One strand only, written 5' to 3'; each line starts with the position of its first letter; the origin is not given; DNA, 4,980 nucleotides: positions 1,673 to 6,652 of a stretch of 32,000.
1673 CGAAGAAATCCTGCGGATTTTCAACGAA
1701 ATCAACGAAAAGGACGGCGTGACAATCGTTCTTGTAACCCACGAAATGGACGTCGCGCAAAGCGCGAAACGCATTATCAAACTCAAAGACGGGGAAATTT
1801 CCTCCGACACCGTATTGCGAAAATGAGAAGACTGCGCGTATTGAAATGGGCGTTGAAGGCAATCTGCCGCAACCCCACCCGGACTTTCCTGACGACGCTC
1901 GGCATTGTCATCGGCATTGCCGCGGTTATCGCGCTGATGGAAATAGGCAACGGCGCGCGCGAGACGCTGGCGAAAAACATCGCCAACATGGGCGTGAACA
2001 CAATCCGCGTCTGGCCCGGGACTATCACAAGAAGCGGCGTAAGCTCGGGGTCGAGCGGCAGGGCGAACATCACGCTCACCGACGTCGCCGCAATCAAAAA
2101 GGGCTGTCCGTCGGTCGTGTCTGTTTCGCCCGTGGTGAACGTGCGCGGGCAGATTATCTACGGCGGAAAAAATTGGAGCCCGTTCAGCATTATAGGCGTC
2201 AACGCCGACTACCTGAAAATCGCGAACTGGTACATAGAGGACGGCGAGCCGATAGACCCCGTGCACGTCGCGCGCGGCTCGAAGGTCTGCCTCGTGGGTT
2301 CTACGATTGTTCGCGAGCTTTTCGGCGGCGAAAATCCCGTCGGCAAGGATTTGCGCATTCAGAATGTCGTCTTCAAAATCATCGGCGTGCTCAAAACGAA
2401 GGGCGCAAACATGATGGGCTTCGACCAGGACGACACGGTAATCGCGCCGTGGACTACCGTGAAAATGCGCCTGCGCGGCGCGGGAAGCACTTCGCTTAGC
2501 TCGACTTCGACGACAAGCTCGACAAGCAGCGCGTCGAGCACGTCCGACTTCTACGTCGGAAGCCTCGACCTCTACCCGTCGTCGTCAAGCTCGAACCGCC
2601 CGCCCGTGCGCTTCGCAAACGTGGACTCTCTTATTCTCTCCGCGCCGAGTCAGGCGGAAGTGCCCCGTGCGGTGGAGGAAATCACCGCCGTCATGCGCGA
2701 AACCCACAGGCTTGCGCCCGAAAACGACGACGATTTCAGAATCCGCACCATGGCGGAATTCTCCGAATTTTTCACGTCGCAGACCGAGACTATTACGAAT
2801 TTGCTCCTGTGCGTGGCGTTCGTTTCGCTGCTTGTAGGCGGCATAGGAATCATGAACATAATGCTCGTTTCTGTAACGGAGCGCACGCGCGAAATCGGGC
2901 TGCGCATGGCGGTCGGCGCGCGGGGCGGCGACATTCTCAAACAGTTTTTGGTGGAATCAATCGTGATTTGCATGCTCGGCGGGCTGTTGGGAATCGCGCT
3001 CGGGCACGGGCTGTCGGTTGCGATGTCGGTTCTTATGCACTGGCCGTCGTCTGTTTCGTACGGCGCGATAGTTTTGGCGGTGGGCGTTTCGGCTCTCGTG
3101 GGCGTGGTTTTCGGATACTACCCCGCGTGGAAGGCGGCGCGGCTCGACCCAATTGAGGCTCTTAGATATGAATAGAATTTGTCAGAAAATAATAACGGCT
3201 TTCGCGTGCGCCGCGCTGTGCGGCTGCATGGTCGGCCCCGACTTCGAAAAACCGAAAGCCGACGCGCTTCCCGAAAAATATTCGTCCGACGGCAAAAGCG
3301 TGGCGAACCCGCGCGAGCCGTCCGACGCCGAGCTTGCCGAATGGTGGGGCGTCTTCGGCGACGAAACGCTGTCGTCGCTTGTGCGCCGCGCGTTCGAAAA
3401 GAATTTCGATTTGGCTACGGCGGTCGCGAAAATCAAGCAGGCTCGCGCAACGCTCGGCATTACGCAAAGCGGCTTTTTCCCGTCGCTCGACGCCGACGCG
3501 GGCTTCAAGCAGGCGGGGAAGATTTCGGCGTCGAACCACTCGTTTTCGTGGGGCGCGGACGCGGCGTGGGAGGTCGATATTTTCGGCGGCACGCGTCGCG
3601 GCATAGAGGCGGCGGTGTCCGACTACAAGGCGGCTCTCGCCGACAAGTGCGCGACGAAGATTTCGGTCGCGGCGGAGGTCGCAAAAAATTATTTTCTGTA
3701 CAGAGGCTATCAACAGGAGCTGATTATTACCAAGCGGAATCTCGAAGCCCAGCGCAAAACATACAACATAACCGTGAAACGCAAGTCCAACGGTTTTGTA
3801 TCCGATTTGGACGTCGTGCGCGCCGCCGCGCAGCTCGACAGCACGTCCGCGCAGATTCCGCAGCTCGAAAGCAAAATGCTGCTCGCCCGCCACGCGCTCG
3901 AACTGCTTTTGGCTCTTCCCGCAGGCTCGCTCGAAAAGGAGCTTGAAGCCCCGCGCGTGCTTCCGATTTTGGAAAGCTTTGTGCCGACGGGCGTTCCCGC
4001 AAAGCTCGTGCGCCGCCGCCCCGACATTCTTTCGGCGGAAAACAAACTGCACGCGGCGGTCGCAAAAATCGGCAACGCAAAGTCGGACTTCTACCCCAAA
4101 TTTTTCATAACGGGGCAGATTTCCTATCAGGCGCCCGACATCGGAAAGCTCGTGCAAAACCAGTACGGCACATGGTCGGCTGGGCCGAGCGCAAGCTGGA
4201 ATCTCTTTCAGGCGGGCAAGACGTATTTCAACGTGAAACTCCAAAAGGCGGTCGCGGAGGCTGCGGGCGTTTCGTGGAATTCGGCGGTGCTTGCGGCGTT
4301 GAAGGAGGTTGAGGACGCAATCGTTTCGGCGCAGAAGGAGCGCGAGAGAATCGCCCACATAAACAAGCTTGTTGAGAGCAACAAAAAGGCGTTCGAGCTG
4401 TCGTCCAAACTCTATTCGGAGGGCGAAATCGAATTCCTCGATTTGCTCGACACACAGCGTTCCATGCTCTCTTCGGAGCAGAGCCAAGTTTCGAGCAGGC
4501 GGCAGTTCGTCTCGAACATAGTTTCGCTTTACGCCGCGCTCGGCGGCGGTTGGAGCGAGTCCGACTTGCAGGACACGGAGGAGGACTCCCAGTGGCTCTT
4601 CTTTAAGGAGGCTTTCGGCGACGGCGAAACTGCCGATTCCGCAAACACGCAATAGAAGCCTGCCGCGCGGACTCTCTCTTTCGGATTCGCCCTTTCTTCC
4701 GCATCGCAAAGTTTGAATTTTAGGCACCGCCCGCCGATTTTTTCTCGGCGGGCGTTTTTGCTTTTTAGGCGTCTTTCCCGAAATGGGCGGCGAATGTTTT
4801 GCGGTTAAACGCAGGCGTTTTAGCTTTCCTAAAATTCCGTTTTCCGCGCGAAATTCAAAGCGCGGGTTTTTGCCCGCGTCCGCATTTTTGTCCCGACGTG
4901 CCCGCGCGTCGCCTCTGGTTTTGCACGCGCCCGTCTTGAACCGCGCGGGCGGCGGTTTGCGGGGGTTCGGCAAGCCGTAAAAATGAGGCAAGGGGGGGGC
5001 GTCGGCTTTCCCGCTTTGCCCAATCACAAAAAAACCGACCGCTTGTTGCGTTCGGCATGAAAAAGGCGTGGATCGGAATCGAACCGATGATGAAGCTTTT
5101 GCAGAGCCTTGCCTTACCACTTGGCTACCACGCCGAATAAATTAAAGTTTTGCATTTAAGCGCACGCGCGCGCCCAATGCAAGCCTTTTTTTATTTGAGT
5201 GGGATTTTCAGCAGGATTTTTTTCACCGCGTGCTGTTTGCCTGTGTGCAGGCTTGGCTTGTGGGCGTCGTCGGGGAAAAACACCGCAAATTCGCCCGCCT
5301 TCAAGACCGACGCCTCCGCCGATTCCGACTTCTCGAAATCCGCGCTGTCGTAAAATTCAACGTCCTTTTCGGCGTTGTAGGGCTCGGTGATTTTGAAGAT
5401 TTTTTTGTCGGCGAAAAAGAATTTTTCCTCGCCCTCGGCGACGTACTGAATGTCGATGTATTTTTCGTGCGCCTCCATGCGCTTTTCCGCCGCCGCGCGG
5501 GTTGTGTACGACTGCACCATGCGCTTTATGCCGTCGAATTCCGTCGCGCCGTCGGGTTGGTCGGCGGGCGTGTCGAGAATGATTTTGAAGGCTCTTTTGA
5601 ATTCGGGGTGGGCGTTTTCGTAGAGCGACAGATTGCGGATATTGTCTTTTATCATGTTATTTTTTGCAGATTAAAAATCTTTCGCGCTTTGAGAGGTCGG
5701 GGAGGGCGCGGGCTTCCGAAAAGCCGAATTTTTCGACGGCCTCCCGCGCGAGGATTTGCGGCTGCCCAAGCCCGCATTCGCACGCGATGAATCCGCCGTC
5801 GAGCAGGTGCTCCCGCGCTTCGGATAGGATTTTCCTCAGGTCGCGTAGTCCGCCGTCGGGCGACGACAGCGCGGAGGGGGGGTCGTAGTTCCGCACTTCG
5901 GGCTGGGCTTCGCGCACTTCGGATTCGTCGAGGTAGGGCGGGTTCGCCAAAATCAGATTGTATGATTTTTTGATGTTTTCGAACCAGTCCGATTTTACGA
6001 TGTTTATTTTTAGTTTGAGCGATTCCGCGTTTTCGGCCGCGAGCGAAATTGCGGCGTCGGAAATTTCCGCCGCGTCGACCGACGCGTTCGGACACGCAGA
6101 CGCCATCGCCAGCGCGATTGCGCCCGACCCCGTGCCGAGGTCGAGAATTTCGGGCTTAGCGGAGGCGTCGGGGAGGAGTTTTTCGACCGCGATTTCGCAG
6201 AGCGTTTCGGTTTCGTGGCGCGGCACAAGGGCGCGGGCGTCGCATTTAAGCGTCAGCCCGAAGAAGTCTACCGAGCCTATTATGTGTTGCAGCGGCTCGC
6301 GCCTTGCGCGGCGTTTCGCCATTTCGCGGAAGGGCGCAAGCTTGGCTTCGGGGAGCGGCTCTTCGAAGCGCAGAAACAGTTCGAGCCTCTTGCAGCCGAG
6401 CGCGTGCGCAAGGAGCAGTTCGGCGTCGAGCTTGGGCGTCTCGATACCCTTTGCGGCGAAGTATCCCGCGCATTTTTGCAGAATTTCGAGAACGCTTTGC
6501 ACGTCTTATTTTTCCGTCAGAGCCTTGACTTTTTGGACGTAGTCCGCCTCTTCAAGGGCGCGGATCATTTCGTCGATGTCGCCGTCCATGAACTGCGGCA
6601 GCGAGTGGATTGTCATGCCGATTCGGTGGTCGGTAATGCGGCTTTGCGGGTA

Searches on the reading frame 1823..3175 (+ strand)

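Call 37: search_protein_families(library=pfam, proteins=[window:1823-3175:+], max_evalue=0.0001)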
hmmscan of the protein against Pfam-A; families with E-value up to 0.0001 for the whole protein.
window:1823-3175:+ (450 aa): 2 families
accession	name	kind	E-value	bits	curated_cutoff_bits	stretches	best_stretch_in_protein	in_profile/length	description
PF12704.14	MacB_PCD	-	2.8e-42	145.8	27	1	21-222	1-181/207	MacB-like periplasmic core domain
PF02687.27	FtsX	-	4.8e-19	69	25.5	1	330-443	2-120/120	FtsX-like permease C-terminal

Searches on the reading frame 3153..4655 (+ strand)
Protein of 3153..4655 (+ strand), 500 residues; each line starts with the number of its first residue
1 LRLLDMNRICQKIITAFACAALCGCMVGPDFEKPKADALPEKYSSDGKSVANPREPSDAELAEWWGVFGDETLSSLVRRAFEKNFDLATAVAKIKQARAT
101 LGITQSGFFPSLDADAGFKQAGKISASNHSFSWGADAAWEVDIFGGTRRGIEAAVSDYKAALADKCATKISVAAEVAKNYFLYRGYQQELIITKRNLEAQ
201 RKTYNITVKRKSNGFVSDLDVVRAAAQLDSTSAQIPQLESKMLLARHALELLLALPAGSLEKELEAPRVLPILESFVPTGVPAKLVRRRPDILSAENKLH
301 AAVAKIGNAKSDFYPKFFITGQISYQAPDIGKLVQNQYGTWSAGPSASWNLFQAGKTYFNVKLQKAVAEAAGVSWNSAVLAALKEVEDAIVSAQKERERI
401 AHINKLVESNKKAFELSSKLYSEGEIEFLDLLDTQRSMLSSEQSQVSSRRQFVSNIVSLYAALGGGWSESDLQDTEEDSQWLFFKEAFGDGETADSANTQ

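Call 37: search_protein_families(library=pfam, proteins=[window:3153-4655:+], max_evalue=0.0001)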
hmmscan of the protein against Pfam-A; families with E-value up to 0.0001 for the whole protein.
window:3153-4655:+ (500 aa): 1 family
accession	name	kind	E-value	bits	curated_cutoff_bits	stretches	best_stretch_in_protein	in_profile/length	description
PF02321.23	OEP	-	3.7e-52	177.3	22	2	74-253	2-186/187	Outer membrane efflux protein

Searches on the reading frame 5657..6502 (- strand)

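Call 37: search_protein_families(library=pfam, proteins=[window:5657-6502:-], max_evalue=0.0001)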
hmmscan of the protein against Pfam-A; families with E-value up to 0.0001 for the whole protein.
window:5657-6502:- (281 aa): 6 families
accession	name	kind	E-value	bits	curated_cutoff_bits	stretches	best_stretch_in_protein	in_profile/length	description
PF17827.6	PrmC_N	-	3.3e-24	85.7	23.4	1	6-76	1-71/71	PrmC N-terminal domain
PF05175.20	MTS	-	1.4e-17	64.3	23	1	113-196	30-114/170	Methyltransferase small domain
PF13649.12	Methyltransf_25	-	3.7e-09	37.6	27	1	119-202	1-88/97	Methyltransferase domain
PF13847.12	Methyltransf_31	-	7.7e-09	35.8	27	1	118-243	6-112/145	Methyltransferase domain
PF06325.19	PrmA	-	2.3e-08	34.3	22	1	96-187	145-233/296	Ribosomal protein L11 methyltransferase (PrmA)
PF08242.18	Methyltransf_12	-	9.2e-06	26.7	30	0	120-187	1-72/98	Methyltransferase domain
